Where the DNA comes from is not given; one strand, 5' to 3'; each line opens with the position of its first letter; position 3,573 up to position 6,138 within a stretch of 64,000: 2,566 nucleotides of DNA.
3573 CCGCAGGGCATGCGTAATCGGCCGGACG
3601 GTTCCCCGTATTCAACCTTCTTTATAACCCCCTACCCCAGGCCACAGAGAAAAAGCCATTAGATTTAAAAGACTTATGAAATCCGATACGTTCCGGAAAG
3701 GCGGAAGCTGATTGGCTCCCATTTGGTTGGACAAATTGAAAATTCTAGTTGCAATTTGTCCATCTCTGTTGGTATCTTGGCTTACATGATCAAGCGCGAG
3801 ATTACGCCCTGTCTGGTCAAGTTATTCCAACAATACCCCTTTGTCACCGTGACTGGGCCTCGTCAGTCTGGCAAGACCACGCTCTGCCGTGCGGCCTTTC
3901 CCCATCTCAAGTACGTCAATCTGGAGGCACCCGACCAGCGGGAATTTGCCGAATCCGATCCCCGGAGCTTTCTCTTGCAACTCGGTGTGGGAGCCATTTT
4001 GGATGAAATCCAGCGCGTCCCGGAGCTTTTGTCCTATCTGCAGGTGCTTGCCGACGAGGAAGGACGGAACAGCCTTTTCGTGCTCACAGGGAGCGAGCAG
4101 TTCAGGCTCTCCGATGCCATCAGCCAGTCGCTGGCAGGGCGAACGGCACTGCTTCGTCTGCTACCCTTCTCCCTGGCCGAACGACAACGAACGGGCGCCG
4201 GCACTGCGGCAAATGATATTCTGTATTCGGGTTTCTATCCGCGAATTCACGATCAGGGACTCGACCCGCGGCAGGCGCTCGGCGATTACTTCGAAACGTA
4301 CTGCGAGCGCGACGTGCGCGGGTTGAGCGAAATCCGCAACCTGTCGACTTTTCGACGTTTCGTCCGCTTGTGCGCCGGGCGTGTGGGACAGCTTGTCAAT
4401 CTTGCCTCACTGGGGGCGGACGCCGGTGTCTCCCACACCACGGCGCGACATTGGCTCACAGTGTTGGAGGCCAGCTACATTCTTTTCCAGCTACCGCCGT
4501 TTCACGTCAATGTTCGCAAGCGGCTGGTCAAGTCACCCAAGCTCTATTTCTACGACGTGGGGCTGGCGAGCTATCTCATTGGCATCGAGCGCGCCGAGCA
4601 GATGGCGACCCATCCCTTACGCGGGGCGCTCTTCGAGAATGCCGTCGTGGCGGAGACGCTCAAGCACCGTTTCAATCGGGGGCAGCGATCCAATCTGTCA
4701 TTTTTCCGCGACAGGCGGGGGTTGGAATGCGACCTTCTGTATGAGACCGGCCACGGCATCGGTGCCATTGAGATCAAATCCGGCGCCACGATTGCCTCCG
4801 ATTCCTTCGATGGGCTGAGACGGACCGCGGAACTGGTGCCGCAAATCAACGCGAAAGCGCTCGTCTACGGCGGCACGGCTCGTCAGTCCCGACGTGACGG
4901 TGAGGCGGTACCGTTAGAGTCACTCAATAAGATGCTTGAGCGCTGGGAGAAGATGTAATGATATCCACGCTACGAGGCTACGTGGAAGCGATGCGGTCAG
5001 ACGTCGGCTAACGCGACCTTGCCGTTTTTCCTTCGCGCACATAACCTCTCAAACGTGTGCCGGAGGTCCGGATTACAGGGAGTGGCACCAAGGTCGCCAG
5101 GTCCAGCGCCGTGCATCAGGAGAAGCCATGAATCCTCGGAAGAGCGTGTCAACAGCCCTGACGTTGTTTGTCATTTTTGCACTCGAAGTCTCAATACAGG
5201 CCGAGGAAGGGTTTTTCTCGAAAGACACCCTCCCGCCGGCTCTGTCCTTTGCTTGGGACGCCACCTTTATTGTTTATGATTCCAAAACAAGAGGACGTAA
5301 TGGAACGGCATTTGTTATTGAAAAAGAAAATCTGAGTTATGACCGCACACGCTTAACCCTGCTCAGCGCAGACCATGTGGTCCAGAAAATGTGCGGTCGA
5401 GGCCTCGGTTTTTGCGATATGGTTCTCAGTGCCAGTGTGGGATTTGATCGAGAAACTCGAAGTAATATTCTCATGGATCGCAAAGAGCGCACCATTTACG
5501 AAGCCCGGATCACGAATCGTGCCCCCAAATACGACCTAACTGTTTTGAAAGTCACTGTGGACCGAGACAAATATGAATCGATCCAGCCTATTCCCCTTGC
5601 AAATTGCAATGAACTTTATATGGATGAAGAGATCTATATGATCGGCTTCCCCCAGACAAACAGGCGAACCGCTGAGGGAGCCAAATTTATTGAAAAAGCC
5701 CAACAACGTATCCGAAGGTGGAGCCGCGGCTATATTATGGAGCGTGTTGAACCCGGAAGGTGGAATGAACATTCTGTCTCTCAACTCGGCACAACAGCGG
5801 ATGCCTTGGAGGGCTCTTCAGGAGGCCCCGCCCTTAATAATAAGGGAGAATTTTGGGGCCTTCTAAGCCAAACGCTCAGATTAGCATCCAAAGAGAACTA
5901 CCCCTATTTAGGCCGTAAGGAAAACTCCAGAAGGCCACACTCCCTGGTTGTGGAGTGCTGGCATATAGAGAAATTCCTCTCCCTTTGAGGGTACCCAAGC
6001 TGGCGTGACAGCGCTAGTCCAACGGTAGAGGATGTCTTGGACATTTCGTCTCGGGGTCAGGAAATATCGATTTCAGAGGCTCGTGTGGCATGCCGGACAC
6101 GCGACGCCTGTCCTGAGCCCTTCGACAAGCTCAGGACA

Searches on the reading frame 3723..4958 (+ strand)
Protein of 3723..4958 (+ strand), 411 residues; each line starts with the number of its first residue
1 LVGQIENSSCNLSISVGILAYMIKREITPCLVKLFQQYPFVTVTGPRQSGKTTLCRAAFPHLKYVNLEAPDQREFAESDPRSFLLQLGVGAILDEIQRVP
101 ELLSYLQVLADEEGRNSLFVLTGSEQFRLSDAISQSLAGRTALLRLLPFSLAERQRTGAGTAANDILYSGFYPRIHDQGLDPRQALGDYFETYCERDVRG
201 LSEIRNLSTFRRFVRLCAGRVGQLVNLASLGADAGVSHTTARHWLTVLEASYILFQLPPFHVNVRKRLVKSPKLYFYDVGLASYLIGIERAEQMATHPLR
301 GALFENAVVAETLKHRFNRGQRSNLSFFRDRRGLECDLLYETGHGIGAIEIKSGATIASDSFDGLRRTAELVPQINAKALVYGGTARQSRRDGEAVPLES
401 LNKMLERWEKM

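Call 3: search_protein_families(library=pfam, proteins=[window:3723-4958:+], max_evalue=0.1)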
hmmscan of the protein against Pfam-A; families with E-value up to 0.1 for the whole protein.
window:3723-4958:+ (411 aa): 4 families
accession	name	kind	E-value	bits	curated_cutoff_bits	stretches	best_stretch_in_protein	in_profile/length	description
PF13635.12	DUF4143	-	1.2e-49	168.5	28.1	1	195-354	1-160/160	Domain of unknown function (DUF4143)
PF13173.12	AAA_14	-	2e-25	89.7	27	1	39-153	3-127/129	AAA domain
PF13401.12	AAA_22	-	0.00028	21.7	27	0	39-62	6-29/130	AAA domain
PF13191.12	AAA_16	-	0.00034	21.6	32.6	1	38-88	24-83/167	AAA ATPase domain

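Call 4: search_protein_families(library=padloc, proteins=[window:3723-4958:+], max_evalue=0.1)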
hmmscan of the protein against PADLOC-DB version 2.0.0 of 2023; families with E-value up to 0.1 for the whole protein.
window:3723-4958:+ (411 aa): 10 families
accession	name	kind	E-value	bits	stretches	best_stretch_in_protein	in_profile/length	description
PDLC04790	PDC-S01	-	8.3e-94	312.7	2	164-402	175-418/422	-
PDLC04789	PDC-S01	-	2.1e-58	196.2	1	22-355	1-342/375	-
PDLC04787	PDC-S01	-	8.4e-32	108.5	1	22-316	10-327/412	-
PDLC04791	PDC-S01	-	1.1e-29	101.3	1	36-366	16-364/395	-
PDLC04788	PDC-S01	-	4.2e-15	53.6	2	196-359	218-388/448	-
PDLC04786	PDC-S01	-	4.9e-14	49.9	2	270-370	304-403/439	-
PDLC04792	PDC-S01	-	6.6e-11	39.5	2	272-358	305-389/452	-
PDLC04140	mad8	-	0.01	13.4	1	35-57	24-46/314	mads_8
PDLC02796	SspF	-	0.015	12.3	1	20-71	29-81/525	SspF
PDLC01887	CARF4--CARF_PDDEXK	-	0.035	11.6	1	296-378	156-234/285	-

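Call 5: search_protein_families(library=ncbifam, proteins=[window:3723-4958:+], max_evalue=0.1)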
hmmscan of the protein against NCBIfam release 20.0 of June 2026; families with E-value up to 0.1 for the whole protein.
window:3723-4958:+ (411 aa): 0 families

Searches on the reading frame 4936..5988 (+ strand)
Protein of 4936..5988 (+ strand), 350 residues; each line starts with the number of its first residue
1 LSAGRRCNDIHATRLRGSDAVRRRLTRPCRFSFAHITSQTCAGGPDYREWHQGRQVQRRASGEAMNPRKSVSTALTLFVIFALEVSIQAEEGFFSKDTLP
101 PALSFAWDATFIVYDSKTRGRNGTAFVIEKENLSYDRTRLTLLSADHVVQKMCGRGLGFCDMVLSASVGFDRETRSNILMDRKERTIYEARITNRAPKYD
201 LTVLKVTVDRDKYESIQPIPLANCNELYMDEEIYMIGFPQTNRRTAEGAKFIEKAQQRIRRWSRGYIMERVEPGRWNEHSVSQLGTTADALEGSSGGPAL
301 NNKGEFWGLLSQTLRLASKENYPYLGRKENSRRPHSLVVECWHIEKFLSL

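Call 3: search_protein_families(library=pfam, proteins=[window:4936-5988:+], max_evalue=0.1)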
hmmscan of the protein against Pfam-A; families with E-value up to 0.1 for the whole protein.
window:4936-5988:+ (350 aa): 2 families
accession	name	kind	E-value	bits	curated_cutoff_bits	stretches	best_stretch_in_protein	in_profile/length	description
PF13365.12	Trypsin_2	-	1.7e-15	58.4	27.6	1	123-309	1-144/144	Trypsin-like peptidase domain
PF00089.32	Trypsin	-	3.4e-09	37.3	20.6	1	141-322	36-206/220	Trypsin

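Call 4: search_protein_families(library=padloc, proteins=[window:4936-5988:+], max_evalue=0.1)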
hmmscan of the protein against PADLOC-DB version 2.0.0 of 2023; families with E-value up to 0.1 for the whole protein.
window:4936-5988:+ (350 aa): 4 families
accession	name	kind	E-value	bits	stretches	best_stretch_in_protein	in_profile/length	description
PDLC02960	RT-Protease_XI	-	8.2e-12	42.8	1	104-313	332-486/506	single gene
PDLC02959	RT-Protease_XI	-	2.1e-11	41.4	1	100-313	330-489/510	single gene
PDLC03855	LmuA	-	4e-08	31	1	122-310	16-167/425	-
PDLC04593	PDC-M35A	-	0.0012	16.6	1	181-243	65-123/216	-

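Call 5: search_protein_families(library=ncbifam, proteins=[window:4936-5988:+], max_evalue=0.1)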
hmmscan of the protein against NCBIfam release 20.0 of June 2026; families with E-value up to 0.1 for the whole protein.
window:4936-5988:+ (350 aa): 2 families
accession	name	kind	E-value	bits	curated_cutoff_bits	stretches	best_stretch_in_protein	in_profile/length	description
NF033740.0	MarP_fam_protase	equivalog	0.0017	17.4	250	1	181-309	239-350/390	MarP family serine protease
TIGR02037.1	degP_htrA_DO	subfamily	0.068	12.1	416.2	0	177-240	85-144/434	Do family serine endopeptidase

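Call 74: search_protein_families(library=pfam, proteins=[window:5128-5985:+], max_evalue=0.01)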
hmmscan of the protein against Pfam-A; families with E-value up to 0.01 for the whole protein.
window:5128-5985:+ (286 aa): 2 families
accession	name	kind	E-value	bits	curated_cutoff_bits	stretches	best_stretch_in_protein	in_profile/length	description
PF13365.12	Trypsin_2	-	1.1e-15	59.1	27.6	1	59-245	1-144/144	Trypsin-like peptidase domain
PF00089.32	Trypsin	-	2.3e-09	37.9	20.6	1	77-258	36-206/220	Trypsin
